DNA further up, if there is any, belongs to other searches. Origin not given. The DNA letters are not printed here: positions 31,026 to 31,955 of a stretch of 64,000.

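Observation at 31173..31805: Low-GC 210-aa ORF convergent with sapF, possibly an orphan SUKH-type immunity-like protein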

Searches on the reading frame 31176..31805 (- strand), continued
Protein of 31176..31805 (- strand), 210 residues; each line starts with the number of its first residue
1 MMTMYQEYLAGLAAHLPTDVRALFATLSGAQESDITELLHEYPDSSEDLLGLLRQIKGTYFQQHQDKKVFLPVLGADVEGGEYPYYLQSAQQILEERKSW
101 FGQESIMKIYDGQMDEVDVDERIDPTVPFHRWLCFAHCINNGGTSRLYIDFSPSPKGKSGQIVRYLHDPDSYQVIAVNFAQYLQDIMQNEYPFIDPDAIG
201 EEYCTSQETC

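Call 19: search_solved_structures(query=window:31176-31805:-, max_evalue=10, show_alignments=2)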
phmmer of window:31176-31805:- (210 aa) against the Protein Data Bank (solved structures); distinct sequences matched with E-value up to 10: 8.
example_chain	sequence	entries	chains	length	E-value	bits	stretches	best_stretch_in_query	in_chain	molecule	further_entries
8aj2_A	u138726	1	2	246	0.001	22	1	79-185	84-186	Structured core of Knr4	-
6qbo_A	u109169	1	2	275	0.0077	19.2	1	128-185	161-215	Cell wall assembly regulator SMI1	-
5j1b_A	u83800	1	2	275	0.0078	19.2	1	128-185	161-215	Cell wall assembly regulator SMI1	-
6qbn_A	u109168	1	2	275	0.0079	19.1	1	129-185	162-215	Cell wall assembly regulator SMI1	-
6qbq_A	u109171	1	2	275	0.0081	19.1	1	129-185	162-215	Cell wall assembly regulator SMI1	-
6qbm_A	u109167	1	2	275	0.0081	19.1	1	129-185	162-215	Cell wall assembly regulator SMI1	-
6qbp_A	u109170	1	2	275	0.0084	19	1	129-185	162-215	Cell wall assembly regulator SMI1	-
6qbr_A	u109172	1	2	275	0.0085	19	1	129-185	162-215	Cell wall assembly regulator SMI1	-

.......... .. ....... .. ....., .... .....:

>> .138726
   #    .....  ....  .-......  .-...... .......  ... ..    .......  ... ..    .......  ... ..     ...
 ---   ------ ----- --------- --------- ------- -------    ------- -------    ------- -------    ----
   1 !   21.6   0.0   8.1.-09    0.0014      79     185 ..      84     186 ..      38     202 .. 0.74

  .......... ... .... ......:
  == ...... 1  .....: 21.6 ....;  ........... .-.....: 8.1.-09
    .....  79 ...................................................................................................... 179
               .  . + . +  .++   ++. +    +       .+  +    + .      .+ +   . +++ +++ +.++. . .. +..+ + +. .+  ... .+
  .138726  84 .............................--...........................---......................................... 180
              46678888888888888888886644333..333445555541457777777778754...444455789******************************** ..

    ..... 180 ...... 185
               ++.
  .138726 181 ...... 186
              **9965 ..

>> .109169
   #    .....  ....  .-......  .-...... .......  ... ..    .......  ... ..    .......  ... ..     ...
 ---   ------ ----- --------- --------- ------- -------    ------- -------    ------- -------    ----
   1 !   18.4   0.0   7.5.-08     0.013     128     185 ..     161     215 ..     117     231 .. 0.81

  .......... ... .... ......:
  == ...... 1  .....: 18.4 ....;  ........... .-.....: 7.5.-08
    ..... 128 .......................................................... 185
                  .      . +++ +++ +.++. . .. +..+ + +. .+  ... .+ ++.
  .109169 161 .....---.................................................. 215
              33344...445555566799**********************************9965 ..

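Call 21: find_related_loci(query=A2, collection=genome_contigs, flank=8000)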
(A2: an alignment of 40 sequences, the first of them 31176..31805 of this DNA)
Query A2 (210 aa) in genome_contigs; peptide patterns used: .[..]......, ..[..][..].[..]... (x = any residue, [..] = any of these).
343 stretches matched a pattern; 323 encode a relative of the query (tblastn E <= 1e-3); the best 80 are kept; 80 distinct loci.
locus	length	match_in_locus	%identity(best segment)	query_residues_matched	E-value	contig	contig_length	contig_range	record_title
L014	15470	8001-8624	62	1-208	2e-88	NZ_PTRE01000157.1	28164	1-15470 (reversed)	Escherichia sp. MOD1-EC7003 MOD1-EC7003_157_length_28164_cov_112, whole genome shotgun sequence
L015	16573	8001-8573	49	1-194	8e-55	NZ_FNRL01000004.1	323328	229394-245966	Chitinophaga terrae (ex Kim and Jung 2007) strain DSM 23920, whole genome shotgun sequence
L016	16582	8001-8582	44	2-195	7e-54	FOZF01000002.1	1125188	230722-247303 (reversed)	Stenotrophomonas maltophilia strain IAM 12423 genome assembly, contig: Ga0060207_12, whole genome shotgun sequence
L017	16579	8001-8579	47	1-196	6e-54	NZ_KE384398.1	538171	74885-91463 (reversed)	Terrimonas ferruginea DSM 30193 H608DRAFT_scaffold00001.1, whole genome shotgun sequence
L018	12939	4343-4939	43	1-199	2e-53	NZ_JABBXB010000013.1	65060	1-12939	Stenotrophomonas sp. SAM-B 013, whole genome shotgun sequence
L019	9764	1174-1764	46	2-198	2e-53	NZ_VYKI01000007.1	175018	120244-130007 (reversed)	Stenotrophomonas cyclobalanopsidis strain TPQG1-4 Scaffold7, whole genome shotgun sequence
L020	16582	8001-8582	44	2-195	3e-53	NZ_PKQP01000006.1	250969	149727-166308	Stenotrophomonas bentonitica strain VV6 contig6, whole genome shotgun sequence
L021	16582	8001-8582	45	2-195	5e-53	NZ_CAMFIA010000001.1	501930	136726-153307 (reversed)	MAG: uncultured Stenotrophomonas sp. isolate SRR9109406_bin.24_metaWRAP_v1.3_MAG ERZ12289977.10, whole genome shotgun se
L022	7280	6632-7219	45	2-197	1e-52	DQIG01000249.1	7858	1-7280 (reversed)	MAG TPA_asm: Stenotrophomonas sp. isolate UBA11242 contig_947, whole genome shotgun sequence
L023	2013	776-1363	45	2-197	2e-53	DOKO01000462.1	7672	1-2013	MAG TPA_asm: Stenotrophomonas sp. isolate UBA9336 contig_2110, whole genome shotgun sequence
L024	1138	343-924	44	2-195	2e-55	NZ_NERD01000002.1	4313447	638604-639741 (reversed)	Stenotrophomonas maltophilia strain E301 E301_contig001, whole genome shotgun sequence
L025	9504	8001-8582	44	2-195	4e-52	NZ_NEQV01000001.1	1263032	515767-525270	Stenotrophomonas maltophilia strain EA1 Contig_1_consensus_ctg_5_15_2, whole genome shotgun sequence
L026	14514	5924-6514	46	1-194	3e-52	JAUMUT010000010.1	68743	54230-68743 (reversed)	MAG: Capnocytophaga sp. isolate S12M_Sa_22 NODE_76_length_68743_cov_19.948273, whole genome shotgun sequence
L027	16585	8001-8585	43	1-195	2e-52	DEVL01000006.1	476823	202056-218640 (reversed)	MAG TPA_asm: Stenotrophomonas maltophilia isolate UBA3237 UBA3237_contig_4, whole genome shotgun sequence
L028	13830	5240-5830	44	2-198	3e-52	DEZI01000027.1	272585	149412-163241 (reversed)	MAG TPA_asm: Stenotrophomonas maltophilia isolate UBA3136 UBA3136_contig_1, whole genome shotgun sequence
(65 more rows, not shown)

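Call 27: predict_structure(alignment_id=A2)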
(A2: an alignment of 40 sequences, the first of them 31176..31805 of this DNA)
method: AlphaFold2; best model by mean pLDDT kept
length: 210 residues; sequences in the alignment: 40
mean_pLDDT: 94.3   pTM: 0.91
mean pLDDT of the five models: 94.3, 93.7, 93.7, 93.6, 93.5
residues with pLDDT >= 90: 181; 70-90: 23; 50-70: 4; < 50: 2
segments of 3 or more residues with pLDDT < 50: none
pLDDT, mean of each block of 10 residues (from residue 1): 94 97 95 98 98 96 89 93 95 97 96 96 98 95 89 99 95 98 98 92 71
secondary structure, 60 per line:
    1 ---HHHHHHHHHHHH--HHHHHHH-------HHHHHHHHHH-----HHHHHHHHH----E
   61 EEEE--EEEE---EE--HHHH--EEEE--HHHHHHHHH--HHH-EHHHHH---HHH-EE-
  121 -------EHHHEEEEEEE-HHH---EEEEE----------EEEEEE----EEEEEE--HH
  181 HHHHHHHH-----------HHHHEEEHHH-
elements in order: H4-15 H18-24 H32-41 H47-55 E60-64 E67-70 H78-81 E84-87 H90-98 H106-110 E132-138 E146-150 E161-166 E171-176 H179-188 H200-203 E204-206

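Call 30: fold_search(model_id=the predicted structure, library=pdb)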
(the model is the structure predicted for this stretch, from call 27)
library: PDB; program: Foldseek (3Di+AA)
matches with E <= 10: 70; with E <= 0.001: 17
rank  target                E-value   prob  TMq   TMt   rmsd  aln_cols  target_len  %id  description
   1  5j1b_A                3.9e-09  1.00  0.61  0.58   5.0       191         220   17  structure of the core domaine of Knr4, an intrinsically disordered protein from Saccharomyces cerevisiae - WT. (released 2017-04-05)
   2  6qbr_A                7.5e-09  1.00  0.59  0.57   4.9       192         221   18  structure of the core domaine of Knr4, an intrinsically disordered protein from Saccharomyces cerevisiae - mutant S200 (released 2020-01-29)
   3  6qbq_A                1.5e-08  1.00  0.62  0.58   4.1       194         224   16  structure of the core domaine of Knr4, an intrinsically disordered protein from Saccharomyces cerevisiae - mutant S200 (released 2020-01-29)
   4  6qbp_B                1.5e-08  1.00  0.59  0.58   4.8       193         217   16  structure of the core domaine of Knr4, an intrinsically disordered protein from Saccharomyces cerevisiae - mutant S203 (released 2020-01-29)
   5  5j1b_B                1.8e-08  1.00  0.58  0.56   6.0       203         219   17  structure of the core domaine of Knr4, an intrinsically disordered protein from Saccharomyces cerevisiae - WT. (released 2017-04-05)
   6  6qbq_B                1.8e-08  1.00  0.58  0.55   6.1       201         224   16  structure of the core domaine of Knr4, an intrinsically disordered protein from Saccharomyces cerevisiae - mutant S200 (released 2020-01-29)
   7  6qbn_B                2.2e-08  1.00  0.59  0.57   4.5       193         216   16  structure of the core domaine of Knr4, an intrinsically disordered protein from Saccharomyces cerevisiae - mutant S200 (released 2020-01-29)
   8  6qbo_A                3.1e-08  1.00  0.59  0.57   5.3       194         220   16  structure of the core domaine of Knr4, an intrinsically disordered protein from Saccharomyces cerevisiae - mutant S203 (released 2020-01-29)
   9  6qbr_B                3.1e-08  1.00  0.58  0.55   6.1       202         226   16  structure of the core domaine of Knr4, an intrinsically disordered protein from Saccharomyces cerevisiae - mutant S200 (released 2020-01-29)
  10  6qbm_A                3.5e-08  1.00  0.60  0.58   5.9       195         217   17  structure of the core domaine of Knr4, an intrinsically disordered protein from Saccharomyces cerevisiae - mutant S200 (released 2020-01-29)
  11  6qbn_A                3.7e-08  1.00  0.61  0.60   4.5       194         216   16  structure of the core domaine of Knr4, an intrinsically disordered protein from Saccharomyces cerevisiae - mutant S200 (released 2020-01-29)
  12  6qbm_B                4.0e-08  1.00  0.60  0.58   4.8       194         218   16  structure of the core domaine of Knr4, an intrinsically disordered protein from Saccharomyces cerevisiae - mutant S200 (released 2020-01-29)
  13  8aj2_B                5.9e-08  1.00  0.61  0.58   5.4       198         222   17  structure of the ordered core of Knr4 (loop 189-217 deleted) (released 2023-04-26)
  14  8aj2_A                8.6e-08  1.00  0.57  0.55   5.7       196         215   17  structure of the ordered core of Knr4 (loop 189-217 deleted) (released 2023-04-26)
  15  6qbp_A                1.9e-07  1.00  0.58  0.56   5.2       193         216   17  structure of the core domaine of Knr4, an intrinsically disordered protein from Saccharomyces cerevisiae - mutant S203 (released 2020-01-29)
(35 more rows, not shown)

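Call 31: search_protein_families(proteins=[window:31176-31805:-], library=padloc, max_evalue=1)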
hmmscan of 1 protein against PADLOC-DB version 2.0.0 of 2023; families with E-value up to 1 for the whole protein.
window:31176-31805:- (210 aa): 1 family
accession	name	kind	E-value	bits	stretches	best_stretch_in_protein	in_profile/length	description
PDLC04629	PDC-M40A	-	9.4e-11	39.8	1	88-189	71-166/169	-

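Call 32: search_protein_families(proteins=[window:31176-31805:-], library=phrogs, max_evalue=1)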
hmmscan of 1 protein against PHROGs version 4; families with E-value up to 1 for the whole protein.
window:31176-31805:- (210 aa): 0 families

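Call 33: list_cluster_members(proteins=[P0001, P0002, P0003, P0004])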
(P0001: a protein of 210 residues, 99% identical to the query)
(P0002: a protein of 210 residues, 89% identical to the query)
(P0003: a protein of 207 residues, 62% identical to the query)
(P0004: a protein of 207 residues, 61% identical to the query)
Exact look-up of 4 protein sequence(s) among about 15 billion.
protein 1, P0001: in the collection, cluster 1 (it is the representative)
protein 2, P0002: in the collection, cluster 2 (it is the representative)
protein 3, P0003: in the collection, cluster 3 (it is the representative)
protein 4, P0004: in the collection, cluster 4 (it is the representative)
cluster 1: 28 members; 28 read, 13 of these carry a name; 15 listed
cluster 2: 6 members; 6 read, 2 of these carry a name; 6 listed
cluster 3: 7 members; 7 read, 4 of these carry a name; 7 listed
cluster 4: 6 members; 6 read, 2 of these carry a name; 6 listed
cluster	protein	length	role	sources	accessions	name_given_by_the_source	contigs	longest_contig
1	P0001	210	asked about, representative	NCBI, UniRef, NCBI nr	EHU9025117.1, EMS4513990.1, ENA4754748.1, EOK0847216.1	TPA: SMI1/KNR4 family protein [Escherichia coli] | SMI1/KNR4 family protein n=1 Tax=Escherichia coli TaxID=562 RepID=UPI001BCDFBDE | SMI1/KNR4 family protein [Escherichia coli]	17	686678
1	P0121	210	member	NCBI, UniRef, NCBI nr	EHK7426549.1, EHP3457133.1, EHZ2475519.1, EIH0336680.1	SMI1/KNR4 family protein [Escherichia coli] | SMI1/KNR4 family protein n=1 Tax=Escherichia coli TaxID=562 RepID=UPI00191C7DC6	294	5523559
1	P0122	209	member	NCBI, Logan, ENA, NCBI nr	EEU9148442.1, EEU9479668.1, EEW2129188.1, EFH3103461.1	TPA: SMI1/KNR4 family protein [Escherichia coli] | SMI1/KNR4 family protein [Escherichia coli]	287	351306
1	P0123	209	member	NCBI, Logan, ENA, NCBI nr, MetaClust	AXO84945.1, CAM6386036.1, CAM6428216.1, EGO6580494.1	SMI1/KNR4 family protein [Escherichia coli] | status=active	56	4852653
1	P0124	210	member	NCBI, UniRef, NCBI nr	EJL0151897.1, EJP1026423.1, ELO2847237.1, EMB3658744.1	TPA: SMI1/KNR4 family protein [Escherichia coli] | SMI1/KNR4 family protein n=1 Tax=Escherichia coli TaxID=562 RepID=UPI00190F175C | SMI1/KNR4 family protein [Escherichia coli]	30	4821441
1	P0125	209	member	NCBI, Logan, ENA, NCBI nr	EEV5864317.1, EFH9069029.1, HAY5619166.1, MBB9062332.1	TPA: SMI1/KNR4 family protein [Escherichia coli] | SMI1/KNR4 family protein [Escherichia coli]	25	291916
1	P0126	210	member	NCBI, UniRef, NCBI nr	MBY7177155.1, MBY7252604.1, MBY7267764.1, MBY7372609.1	SMI1/KNR4 family protein [Escherichia coli] | SMI1/KNR4 family protein n=1 Tax=Escherichia coli TaxID=562 RepID=UPI00191C89C5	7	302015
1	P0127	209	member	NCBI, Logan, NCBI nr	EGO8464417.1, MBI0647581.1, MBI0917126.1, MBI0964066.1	SMI1/KNR4 family protein [Escherichia coli]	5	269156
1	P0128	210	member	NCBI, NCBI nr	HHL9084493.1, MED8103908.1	SMI1/KNR4 family protein [Escherichia coli]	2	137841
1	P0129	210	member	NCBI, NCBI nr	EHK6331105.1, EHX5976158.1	SMI1/KNR4 family protein [Escherichia coli]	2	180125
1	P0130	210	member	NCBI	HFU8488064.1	TPA: SMI1/KNR4 family protein [Escherichia coli]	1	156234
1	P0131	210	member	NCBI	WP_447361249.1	SMI1/KNR4 family protein [Escherichia coli]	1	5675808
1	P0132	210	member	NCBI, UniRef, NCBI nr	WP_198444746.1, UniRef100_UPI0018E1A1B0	SMI1/KNR4 family protein [Escherichia sp. MOD1-EC5990] | SMI1/KNR4 family protein n=1 Tax=Escherichia sp. MOD1-EC5990 TaxID=2093880 ...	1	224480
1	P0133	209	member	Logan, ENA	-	-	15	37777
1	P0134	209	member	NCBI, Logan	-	-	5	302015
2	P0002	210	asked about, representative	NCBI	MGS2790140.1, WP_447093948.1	SMI1/KNR4 family protein [Escherichia coli]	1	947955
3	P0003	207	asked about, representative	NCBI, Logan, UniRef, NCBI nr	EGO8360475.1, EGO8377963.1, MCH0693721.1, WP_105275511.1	SMI1/KNR4 family protein [Escherichia coli] | SMI1/KNR4 family protein n=1 Tax=Escherichia sp. MOD1-EC7003 TaxID=2093900 ... | SMI1/KNR4 family protein [Escherichia sp. MOD1-EC7003]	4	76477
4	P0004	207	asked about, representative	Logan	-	-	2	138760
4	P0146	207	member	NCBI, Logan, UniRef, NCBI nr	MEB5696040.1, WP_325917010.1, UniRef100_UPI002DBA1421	SMI1/KNR4 family protein [Klebsiella aerogenes] | SMI1/KNR4 family protein n=1 Tax=Klebsiella aerogenes TaxID=548 RepID=UPI002DBA1421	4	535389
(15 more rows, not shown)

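Call 37: search_dna_similar(query=window:31176-31805:-, collection=plasmids, mode=protein, max_rows=15)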
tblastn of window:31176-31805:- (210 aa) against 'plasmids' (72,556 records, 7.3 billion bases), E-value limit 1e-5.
Records with a match: 47; places in all: 47; records where one place covers at least 80% of the query: 45.
Best place of each record, by identity: <60% 47.
By first word of the organism name: Bacillus 41; Priestia 2; Burkholderia 1; Phocaeicola 1; Brevibacillus 1; Fusobacterium 1.
By predicted mobility (MOB-suite, as given by PLSDB): non-mobilizable 41; mobilizable 6.
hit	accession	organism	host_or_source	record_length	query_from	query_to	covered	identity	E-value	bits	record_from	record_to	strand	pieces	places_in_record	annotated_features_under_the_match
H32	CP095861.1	Bacillus sp. H8-1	Lettuce,cell culture,soil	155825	1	201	96%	45.0%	8e-49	177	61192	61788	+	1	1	SMI1/KNR4 family protein | acetyl-CoA carboxylase carboxyltransferase subunit alpha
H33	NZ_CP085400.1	Bacillus tropicus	single cell,soil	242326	1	198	94%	45.0%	3e-45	166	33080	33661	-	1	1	SMI1/KNR4 family protein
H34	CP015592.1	Bacillus cereus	whole organism,garden soil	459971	1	198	94%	45.0%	3e-45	166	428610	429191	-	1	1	none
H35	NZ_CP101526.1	Burkholderia arboris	mixed culture,soil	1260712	2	194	92%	46.2%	8e-41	154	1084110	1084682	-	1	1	none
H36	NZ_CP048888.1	Priestia megaterium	culture,agricultural soil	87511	1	195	93%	44.7%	2e-45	167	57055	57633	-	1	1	SMI1/KNR4 family protein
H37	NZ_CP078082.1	Bacillus tropicus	Cell culture,soil sample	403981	1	194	92%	44.4%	5e-44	163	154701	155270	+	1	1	SMI1/KNR4 family protein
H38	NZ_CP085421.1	Priestia megaterium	single cell,soil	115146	1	195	93%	43.9%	3e-45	166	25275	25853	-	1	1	SMI1/KNR4 family protein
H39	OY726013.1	Phocaeicola massiliensis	-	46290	25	199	83%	48.9%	2e-45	167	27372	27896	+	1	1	record has no annotation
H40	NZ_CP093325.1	Bacillus sp. N5-665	whole organism,peat soil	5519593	1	198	94%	42.5%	1e-43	162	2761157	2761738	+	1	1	none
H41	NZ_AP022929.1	Bacillus cereus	-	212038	1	195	93%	43.1%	3e-42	158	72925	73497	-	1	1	SMI1/KNR4 family protein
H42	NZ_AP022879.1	Bacillus cereus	-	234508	1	195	93%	43.1%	3e-42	158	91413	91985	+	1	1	SMI1/KNR4 family protein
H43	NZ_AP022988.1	Bacillus cereus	-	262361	1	195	93%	43.1%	3e-42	158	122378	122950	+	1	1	SMI1/KNR4 family protein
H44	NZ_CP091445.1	Bacillus cereus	Moringa oleifera,whole organism,root ...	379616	1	194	92%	43.1%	1e-39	150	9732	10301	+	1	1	SMI1/KNR4 family protein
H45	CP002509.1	Bacillus thuringiensis serovar finitimus YBT-020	-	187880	1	195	93%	42.4%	2e-40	153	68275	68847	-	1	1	hypothetical protein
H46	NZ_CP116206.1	Bacillus paranthracis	rice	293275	1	195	93%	42.4%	1e-38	147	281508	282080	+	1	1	SMI1/KNR4 family protein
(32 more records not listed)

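Call 38: search_dna_similar(query=window:31176-31805:-, collection=phages, mode=protein, max_rows=15)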
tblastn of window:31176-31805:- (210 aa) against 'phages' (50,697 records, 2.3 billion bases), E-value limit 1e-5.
No match.

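Call 48: search_solved_structures(query=A2, max_evalue=1, show_alignments=1)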
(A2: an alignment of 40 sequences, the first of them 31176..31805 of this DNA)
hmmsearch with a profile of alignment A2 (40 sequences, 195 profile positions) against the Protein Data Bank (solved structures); distinct sequences matched with E-value up to 1: 9.
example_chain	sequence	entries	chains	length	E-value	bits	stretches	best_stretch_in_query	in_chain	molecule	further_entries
8aj2_A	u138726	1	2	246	0.0019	21.1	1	82-182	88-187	Structured core of Knr4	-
6qbp_A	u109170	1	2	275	0.016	18.1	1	142-182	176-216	Cell wall assembly regulator SMI1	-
6qbr_A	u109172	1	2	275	0.017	18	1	142-182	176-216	Cell wall assembly regulator SMI1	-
6qbm_A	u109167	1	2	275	0.018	18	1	142-182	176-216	Cell wall assembly regulator SMI1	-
6qbq_A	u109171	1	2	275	0.019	17.9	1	142-182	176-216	Cell wall assembly regulator SMI1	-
5j1b_A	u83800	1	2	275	0.019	17.9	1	142-182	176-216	Cell wall assembly regulator SMI1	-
6qbn_A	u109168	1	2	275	0.02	17.8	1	142-182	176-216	Cell wall assembly regulator SMI1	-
6qbo_A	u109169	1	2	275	0.02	17.8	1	142-182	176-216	Cell wall assembly regulator SMI1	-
5szm_A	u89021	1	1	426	0.32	13.9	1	139-180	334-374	PcdhgA8 or protocadherin gamma A8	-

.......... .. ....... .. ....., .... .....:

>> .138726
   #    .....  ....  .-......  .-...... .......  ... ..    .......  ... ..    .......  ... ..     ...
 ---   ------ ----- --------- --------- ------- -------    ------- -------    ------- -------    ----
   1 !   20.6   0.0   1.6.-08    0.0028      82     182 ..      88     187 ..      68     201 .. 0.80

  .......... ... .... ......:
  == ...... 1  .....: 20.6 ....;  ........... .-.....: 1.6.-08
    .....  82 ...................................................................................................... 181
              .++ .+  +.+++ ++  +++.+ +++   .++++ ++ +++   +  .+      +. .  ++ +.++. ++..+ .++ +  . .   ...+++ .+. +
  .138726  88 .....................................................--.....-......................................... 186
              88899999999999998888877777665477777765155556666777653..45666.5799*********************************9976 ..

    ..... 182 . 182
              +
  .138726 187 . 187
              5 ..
